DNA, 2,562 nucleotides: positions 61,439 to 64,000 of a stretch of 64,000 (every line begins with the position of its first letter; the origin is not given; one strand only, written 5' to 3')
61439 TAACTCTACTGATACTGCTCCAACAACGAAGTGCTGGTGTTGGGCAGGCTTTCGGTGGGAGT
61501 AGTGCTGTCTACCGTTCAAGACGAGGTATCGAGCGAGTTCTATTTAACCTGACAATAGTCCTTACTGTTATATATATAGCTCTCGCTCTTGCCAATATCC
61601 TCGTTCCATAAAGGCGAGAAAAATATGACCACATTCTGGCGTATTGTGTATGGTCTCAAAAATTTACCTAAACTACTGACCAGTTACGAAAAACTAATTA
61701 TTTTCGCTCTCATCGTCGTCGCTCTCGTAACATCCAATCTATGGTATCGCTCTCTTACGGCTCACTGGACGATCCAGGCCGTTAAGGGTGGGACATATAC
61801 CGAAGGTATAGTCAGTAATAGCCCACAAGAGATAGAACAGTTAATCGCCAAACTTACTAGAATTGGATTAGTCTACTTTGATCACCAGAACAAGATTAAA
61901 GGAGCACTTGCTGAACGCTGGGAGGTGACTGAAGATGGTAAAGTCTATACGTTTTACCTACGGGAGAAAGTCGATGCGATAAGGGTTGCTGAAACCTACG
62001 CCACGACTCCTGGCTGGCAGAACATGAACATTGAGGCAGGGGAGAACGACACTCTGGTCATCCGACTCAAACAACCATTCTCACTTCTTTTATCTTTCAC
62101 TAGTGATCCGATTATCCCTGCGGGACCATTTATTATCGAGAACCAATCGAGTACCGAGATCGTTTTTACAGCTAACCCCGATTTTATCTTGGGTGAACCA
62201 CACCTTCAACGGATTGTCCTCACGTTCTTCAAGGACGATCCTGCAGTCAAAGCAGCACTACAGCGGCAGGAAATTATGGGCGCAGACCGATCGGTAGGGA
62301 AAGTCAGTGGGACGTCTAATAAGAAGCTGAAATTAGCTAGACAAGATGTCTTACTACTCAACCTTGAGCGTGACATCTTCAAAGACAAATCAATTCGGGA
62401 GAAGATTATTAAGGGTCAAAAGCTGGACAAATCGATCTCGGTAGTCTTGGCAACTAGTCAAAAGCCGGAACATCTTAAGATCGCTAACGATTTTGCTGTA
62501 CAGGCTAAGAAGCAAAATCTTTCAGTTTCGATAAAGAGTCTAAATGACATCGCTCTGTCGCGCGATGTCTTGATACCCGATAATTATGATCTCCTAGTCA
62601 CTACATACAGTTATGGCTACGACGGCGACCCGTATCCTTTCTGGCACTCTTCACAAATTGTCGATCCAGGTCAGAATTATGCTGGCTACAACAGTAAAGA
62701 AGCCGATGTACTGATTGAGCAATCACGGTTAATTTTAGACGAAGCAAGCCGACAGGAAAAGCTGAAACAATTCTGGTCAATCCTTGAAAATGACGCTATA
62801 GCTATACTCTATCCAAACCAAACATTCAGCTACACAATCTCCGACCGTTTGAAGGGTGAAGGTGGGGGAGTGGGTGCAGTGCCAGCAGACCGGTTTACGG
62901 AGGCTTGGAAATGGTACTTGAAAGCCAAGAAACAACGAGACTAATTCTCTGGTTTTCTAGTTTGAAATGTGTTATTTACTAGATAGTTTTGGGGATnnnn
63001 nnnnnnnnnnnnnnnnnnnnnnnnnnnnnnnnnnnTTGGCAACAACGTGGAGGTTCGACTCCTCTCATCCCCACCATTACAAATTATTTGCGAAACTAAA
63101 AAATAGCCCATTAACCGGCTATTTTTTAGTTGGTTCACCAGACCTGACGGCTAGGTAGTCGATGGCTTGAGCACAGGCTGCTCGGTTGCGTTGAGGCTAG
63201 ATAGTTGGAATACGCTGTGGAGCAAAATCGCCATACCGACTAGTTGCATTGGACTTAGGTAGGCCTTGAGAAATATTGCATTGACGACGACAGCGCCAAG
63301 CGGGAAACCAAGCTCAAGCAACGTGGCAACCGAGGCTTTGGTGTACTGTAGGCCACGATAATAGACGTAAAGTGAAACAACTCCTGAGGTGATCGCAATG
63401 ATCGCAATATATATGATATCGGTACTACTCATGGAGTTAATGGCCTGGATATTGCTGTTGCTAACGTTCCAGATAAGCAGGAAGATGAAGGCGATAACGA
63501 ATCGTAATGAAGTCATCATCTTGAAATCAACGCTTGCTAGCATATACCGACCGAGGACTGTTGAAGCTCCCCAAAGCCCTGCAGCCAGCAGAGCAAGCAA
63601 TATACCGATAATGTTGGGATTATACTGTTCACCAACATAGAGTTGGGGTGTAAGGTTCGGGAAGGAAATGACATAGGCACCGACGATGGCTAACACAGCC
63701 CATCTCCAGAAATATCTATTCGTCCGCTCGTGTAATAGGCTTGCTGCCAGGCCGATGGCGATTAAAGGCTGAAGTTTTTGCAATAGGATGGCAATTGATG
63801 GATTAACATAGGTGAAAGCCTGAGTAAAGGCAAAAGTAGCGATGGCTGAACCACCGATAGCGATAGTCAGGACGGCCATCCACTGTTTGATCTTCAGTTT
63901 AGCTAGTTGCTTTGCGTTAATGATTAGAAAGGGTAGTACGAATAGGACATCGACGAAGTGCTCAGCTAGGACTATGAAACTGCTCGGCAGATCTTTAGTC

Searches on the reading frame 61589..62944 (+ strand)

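Call 91: search_protein_families(library=pfam, proteins=[window:61589-62944:+], max_evalue=0.00001)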
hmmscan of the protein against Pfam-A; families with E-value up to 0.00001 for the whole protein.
window:61589-62944:+ (451 aa): 1 family
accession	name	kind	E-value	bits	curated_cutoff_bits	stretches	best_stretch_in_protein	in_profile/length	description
PF00496.27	SBP_bac_5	-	1.8e-20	73.8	32.4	1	172-271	112-220/368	Bacterial extracellular solute-binding proteins, family 5 Middle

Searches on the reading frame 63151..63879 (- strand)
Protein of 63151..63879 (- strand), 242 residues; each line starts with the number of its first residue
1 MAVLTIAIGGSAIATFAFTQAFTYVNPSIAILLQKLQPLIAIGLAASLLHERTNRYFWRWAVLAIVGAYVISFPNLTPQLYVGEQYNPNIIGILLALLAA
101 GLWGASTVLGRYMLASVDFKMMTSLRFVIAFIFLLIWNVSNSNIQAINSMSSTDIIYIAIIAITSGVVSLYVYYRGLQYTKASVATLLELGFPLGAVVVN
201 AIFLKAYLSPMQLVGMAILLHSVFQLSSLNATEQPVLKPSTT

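Call 74: find_encoding_contigs(protein=window:63151-63879:-, flank=10000, max_places=3)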
Protein window:63151-63879:- (242 aa): no gene with exactly this product is on record in the collection.

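Call 91: search_protein_families(library=pfam, proteins=[window:63151-63879:-], max_evalue=0.00001)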
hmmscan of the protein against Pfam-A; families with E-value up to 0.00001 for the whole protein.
window:63151-63879:- (242 aa): 1 family
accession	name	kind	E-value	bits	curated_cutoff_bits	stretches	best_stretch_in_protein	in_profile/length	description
PF00892.27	EamA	-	8.6e-29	101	28.2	2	91-224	2-131/135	EamA-like transporter family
